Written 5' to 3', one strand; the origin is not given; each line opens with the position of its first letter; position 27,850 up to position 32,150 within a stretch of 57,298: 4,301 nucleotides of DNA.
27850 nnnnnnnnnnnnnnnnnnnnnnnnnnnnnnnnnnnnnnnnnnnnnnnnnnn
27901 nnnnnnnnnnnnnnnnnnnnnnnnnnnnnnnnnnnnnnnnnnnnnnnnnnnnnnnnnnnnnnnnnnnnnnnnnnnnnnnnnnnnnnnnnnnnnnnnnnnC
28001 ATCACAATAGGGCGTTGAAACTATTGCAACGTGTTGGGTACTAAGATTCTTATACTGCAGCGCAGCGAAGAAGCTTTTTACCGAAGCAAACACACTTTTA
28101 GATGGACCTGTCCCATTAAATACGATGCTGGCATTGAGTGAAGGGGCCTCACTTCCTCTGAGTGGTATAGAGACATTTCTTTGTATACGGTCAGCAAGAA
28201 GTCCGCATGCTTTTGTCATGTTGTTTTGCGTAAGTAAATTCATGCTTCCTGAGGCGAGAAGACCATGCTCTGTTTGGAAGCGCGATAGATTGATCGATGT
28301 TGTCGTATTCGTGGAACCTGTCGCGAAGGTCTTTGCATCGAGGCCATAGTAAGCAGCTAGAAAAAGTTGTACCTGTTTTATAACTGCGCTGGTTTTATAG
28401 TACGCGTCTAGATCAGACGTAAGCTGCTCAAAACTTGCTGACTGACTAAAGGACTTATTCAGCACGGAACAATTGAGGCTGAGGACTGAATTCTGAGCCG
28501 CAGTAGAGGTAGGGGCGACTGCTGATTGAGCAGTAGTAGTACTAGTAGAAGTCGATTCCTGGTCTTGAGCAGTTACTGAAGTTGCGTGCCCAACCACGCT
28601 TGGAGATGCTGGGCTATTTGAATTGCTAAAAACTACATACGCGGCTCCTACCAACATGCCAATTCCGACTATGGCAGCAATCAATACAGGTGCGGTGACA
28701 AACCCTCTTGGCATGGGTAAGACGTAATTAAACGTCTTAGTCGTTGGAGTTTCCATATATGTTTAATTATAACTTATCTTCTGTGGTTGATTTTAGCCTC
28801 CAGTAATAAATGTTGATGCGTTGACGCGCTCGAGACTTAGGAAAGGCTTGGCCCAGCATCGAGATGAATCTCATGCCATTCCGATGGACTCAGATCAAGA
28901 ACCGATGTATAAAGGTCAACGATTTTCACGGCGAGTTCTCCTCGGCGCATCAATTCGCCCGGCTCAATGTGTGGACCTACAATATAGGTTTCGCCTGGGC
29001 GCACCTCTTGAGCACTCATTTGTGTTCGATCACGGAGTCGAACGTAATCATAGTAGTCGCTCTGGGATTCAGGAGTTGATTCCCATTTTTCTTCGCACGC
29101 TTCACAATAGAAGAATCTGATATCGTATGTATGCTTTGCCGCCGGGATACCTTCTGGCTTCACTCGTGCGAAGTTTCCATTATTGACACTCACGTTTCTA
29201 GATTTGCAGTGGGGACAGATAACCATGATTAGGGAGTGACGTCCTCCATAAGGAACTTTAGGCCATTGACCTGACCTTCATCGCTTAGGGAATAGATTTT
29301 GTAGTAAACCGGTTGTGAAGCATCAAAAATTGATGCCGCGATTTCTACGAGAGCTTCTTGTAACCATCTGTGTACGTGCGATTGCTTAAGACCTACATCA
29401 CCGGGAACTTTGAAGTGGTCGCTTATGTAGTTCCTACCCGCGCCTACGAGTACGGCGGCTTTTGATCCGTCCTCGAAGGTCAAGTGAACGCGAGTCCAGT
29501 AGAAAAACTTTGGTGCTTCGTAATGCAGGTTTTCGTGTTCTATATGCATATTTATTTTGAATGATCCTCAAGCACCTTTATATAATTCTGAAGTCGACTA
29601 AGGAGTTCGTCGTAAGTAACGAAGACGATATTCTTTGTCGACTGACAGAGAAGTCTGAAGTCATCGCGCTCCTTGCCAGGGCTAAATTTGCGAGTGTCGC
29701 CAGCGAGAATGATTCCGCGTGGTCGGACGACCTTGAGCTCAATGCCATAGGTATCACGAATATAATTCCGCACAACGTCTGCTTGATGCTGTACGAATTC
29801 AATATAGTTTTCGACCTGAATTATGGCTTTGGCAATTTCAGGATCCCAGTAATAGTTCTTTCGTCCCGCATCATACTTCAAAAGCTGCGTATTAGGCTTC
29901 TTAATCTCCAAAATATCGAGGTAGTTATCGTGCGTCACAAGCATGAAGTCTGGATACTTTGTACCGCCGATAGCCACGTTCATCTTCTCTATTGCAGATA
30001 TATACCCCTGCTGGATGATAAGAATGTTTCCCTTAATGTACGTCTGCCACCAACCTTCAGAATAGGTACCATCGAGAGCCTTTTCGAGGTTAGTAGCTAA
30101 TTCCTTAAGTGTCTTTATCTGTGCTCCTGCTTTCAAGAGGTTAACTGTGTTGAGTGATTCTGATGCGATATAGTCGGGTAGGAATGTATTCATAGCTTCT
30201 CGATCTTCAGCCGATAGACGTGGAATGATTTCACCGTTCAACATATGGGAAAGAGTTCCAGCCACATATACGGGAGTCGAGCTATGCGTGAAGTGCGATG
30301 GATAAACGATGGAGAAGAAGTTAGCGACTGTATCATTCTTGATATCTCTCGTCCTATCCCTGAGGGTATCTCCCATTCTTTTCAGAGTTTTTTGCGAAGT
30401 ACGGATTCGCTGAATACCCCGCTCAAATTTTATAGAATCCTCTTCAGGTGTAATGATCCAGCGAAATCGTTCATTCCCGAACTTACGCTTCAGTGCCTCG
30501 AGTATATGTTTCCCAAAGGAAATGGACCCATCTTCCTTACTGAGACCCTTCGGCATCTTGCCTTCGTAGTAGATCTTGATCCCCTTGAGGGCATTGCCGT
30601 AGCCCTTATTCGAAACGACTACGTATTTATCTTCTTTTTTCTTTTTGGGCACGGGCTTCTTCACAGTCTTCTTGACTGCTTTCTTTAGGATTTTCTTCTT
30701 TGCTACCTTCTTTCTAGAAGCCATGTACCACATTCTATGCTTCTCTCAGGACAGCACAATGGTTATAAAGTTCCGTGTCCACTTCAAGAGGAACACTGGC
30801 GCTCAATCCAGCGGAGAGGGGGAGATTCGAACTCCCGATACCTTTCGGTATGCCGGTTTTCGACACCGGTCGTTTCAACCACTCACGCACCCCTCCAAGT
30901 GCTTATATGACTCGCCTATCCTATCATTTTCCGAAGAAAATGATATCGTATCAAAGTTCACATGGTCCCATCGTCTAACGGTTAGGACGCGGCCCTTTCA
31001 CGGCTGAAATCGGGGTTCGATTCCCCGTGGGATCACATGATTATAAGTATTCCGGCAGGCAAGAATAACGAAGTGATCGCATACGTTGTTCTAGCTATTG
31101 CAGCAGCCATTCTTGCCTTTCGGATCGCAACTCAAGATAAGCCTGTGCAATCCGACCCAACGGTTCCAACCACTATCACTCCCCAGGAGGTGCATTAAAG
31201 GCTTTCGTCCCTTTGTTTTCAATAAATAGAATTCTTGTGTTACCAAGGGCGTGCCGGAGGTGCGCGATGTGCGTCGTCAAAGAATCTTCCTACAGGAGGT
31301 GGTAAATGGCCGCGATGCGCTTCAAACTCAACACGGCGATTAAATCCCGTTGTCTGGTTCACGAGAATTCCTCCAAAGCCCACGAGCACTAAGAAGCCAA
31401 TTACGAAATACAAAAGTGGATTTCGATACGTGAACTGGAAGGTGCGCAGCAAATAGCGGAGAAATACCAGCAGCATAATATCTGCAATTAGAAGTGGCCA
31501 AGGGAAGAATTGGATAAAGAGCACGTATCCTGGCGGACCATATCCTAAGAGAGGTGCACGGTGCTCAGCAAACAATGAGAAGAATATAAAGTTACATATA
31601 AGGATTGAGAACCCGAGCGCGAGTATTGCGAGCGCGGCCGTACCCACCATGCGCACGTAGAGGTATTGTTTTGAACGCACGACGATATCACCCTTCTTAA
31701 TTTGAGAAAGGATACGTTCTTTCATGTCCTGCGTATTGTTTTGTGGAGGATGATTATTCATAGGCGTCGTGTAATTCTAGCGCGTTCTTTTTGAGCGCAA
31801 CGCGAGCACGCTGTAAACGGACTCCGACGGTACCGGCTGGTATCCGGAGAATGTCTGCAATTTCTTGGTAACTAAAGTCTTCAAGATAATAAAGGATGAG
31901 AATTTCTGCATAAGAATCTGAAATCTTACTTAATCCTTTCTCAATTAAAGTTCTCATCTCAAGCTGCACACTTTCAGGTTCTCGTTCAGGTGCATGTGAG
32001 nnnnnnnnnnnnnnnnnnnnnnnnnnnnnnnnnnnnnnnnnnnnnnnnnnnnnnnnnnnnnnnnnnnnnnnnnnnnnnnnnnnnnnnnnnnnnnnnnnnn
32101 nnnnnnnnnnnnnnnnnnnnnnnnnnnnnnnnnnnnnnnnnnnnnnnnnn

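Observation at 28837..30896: Three-gene Shedu-like module: DUF4263-type nuclease with a histone-like Lys-rich tail plus two tightly coupled small partners, next to tRNA-Ser and tRNA-Glu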

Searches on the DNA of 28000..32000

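Call 65: search_rna_families(source=window, start=28000, end=32000, threshold=evalue, max_evalue=1)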
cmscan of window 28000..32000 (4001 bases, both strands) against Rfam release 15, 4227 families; matches with E-value up to 1: 7.
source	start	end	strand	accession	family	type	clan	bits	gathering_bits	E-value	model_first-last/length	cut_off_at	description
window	30964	31035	+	RF00005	tRNA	Gene; tRNA;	CL00001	60.3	29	9.2e-12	1-71/71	no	tRNA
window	30812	30896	-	RF00005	tRNA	Gene; tRNA;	CL00001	48.2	29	2e-08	1-71/71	no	tRNA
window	30812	30861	+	RF04351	Plastid-psbl-rps4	Cis-reg;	-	33.2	68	0.00025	1-53/53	no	Plastid-psbl-rps4 3UTR RNA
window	30837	30879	+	RF01695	C4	Gene; antisense;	CL00128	22.9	45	0.42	22-66/87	no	C4 antisense RNA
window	30964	31036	-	RF04354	Plastid-ycf2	Cis-reg;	-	22.8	65.7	0.21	1-75/75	no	Plastid-ycf2 5UTR RNA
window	30773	30910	-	RF02223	sX4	Gene; sRNA;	-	22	70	0.12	1-167/167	no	Proteobacterial sRNA sX4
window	30991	31034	+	RF01684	mascRNA-menRNA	Gene;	-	21.7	42.5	0.46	1-56/56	no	MALAT1-associated small cytoplasmic RNA/MEN beta RNA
